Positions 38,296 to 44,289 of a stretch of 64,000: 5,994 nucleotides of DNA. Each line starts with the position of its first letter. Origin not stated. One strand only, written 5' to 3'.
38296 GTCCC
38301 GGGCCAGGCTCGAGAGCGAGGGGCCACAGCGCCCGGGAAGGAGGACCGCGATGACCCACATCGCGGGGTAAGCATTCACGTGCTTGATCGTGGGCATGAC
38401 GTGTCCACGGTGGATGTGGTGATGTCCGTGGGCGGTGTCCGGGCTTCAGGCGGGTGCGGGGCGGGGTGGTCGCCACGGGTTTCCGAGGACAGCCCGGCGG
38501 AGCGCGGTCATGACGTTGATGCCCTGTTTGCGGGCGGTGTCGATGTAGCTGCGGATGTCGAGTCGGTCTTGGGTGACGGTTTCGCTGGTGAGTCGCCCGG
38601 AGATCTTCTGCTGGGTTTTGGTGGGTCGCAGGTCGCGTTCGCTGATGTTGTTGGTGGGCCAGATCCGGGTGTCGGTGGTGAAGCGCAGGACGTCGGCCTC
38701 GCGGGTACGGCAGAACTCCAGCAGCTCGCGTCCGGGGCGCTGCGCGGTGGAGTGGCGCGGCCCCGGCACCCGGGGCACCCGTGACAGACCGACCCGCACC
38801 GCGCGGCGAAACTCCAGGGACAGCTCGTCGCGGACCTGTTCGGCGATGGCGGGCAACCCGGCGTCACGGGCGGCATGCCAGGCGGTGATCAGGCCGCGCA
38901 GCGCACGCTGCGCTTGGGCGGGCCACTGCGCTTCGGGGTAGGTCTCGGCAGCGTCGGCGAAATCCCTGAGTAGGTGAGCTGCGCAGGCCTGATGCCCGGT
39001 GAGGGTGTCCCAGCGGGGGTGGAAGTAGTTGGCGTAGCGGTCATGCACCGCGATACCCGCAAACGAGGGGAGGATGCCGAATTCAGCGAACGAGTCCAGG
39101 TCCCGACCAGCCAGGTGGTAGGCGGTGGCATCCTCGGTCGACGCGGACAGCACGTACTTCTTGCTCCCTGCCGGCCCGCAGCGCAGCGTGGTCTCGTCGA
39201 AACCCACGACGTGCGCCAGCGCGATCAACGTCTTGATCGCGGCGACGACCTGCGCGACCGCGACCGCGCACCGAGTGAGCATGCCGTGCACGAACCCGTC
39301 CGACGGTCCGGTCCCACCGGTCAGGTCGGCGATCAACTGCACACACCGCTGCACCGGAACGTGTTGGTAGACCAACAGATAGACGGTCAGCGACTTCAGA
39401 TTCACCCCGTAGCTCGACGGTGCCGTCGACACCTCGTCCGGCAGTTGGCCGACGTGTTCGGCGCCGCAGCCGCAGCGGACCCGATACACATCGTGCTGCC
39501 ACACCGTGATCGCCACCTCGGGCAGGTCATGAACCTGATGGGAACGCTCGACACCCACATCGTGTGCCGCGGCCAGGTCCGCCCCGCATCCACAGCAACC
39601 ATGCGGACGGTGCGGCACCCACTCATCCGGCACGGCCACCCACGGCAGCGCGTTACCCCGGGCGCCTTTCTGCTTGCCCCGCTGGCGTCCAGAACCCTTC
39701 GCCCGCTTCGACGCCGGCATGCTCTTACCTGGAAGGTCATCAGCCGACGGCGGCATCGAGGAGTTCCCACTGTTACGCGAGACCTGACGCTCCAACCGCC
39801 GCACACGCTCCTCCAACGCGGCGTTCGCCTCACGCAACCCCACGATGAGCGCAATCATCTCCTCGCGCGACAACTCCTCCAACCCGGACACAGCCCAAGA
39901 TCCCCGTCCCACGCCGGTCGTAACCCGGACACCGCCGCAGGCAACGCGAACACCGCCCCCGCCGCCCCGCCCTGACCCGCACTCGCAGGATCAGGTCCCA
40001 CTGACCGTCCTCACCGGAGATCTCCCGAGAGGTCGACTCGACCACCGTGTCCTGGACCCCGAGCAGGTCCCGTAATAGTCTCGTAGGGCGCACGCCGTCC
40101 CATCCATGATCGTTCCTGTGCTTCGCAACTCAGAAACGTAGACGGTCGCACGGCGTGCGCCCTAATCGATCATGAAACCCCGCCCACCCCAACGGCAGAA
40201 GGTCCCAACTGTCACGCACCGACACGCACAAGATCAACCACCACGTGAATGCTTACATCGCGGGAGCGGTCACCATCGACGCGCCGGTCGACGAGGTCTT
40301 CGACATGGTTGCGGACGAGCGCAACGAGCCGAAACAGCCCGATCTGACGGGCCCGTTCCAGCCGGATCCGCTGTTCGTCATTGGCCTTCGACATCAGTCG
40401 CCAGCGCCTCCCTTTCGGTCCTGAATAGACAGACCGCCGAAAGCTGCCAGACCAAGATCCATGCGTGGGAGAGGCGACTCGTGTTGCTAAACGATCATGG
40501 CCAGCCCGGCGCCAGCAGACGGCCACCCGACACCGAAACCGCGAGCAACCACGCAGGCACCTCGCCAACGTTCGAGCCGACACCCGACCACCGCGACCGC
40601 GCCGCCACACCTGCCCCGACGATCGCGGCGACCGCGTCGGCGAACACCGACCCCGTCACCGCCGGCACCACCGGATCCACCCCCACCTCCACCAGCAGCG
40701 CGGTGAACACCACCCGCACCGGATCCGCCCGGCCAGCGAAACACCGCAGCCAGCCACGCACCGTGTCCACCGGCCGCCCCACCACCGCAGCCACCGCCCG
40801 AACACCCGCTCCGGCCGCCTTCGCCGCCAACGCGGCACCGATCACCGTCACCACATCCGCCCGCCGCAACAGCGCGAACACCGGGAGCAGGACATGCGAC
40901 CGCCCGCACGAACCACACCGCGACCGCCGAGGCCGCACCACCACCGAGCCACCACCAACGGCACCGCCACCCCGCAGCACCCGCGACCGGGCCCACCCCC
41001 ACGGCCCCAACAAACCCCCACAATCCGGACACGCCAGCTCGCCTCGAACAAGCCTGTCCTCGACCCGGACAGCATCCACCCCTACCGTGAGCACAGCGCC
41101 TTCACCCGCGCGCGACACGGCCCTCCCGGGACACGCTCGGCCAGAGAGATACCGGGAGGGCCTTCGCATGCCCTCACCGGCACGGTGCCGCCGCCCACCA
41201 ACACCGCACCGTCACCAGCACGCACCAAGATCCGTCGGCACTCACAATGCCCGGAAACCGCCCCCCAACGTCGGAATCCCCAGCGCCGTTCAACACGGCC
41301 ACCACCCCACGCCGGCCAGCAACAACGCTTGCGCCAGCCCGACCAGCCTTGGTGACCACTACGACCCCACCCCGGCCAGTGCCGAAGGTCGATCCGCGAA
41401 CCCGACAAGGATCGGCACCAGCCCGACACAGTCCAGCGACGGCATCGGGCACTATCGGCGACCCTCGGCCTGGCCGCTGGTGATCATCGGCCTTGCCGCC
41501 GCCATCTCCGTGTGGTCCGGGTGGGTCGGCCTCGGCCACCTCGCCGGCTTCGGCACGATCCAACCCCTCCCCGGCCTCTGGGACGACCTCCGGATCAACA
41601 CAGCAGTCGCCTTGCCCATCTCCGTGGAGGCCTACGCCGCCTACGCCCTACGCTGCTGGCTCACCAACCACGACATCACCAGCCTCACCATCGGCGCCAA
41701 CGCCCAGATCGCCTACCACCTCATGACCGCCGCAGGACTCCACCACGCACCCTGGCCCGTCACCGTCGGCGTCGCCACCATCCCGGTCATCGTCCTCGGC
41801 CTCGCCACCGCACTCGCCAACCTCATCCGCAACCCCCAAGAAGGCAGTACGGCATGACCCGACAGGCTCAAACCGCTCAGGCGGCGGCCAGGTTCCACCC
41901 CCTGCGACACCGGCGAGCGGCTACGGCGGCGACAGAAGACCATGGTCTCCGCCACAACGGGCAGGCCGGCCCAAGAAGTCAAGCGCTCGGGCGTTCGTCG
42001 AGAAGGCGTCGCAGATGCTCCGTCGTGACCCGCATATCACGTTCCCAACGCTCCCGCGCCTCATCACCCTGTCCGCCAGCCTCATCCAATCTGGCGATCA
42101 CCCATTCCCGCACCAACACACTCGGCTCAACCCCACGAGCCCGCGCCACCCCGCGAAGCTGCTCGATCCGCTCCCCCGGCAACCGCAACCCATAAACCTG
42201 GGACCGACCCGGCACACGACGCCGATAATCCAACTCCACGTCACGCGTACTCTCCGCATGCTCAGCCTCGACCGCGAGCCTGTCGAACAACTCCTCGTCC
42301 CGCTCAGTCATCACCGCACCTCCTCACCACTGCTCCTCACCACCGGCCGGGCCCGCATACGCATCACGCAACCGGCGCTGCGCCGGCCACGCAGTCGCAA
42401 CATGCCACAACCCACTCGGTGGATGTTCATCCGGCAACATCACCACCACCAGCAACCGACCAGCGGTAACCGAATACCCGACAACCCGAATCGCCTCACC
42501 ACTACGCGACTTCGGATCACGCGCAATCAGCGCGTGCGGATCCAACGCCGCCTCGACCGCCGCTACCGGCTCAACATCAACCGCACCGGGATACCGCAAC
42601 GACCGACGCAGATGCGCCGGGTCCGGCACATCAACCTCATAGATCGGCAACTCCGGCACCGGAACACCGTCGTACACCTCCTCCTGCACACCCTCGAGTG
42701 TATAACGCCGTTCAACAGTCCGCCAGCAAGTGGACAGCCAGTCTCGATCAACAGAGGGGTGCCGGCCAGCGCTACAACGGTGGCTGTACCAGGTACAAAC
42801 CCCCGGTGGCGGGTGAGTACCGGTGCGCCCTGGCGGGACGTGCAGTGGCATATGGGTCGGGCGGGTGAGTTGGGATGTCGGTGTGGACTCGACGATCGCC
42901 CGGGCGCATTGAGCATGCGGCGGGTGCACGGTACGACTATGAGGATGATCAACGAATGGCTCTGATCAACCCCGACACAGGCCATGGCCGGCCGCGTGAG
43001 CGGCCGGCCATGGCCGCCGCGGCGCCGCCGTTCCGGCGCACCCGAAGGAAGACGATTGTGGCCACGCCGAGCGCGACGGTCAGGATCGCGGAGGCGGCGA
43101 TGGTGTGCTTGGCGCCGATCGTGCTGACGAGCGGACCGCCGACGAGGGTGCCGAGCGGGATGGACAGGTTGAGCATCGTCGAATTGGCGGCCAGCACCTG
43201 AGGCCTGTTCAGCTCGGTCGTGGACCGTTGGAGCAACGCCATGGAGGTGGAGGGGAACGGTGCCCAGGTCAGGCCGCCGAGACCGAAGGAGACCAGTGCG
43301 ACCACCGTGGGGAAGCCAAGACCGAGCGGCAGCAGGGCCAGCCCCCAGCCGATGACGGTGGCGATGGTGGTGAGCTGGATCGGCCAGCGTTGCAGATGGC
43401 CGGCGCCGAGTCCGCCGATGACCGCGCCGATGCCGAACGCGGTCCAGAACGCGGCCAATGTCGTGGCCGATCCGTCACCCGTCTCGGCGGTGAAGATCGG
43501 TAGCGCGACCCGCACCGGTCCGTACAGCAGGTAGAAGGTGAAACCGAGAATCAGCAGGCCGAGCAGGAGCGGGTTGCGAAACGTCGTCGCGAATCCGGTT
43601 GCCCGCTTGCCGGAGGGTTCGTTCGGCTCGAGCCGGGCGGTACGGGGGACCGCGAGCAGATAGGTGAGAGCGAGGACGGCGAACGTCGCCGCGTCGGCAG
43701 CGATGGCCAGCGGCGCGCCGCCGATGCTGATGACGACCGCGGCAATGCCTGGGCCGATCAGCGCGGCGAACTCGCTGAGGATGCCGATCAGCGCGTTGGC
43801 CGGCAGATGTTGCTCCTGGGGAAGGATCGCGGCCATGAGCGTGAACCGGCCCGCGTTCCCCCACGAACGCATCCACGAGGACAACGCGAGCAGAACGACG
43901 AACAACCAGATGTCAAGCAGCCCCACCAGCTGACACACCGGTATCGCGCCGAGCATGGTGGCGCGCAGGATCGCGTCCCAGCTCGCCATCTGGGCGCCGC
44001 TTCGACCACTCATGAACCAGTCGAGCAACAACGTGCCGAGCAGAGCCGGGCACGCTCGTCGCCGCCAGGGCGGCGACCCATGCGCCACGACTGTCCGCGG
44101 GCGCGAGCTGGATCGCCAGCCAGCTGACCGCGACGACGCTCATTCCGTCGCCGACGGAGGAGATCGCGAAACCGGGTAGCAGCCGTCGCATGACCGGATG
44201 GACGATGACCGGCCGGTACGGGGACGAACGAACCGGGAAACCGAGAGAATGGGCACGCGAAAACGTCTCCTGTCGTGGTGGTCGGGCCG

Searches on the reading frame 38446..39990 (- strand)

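Call 12: search_protein_families(library=pfam, proteins=[window:38446-39990:-], max_evalue=0.01)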
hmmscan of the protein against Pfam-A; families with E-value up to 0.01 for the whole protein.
window:38446-39990:- (514 aa): 3 families
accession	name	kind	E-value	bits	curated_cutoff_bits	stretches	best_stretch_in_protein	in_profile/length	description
PF03050.20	DDE_Tnp_IS66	-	2.3e-32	113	23.1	1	192-471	2-280/284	Transposase IS66 family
PF20042.4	DUF6444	-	1.6e-11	45.1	27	1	39-114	8-83/85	Family of unknown function (DUF6444)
PF13005.12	zf-IS66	-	0.00037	21.3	27.3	1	132-175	4-45/46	zinc-finger binding domain of transposase IS66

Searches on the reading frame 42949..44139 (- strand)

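Call 12: search_protein_families(library=pfam, proteins=[window:42949-44139:-], max_evalue=0.01)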
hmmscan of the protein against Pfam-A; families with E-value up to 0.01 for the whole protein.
window:42949-44139:- (396 aa): 2 families
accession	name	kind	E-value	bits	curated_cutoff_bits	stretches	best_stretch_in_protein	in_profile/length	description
PF07690.21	MFS_1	-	4.9e-19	68.9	33.4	2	61-304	68-320/347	Major Facilitator Superfamily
PF05977.19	MFS_3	-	1.3e-06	27.6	27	1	65-369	91-397/524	Transmembrane secretion effector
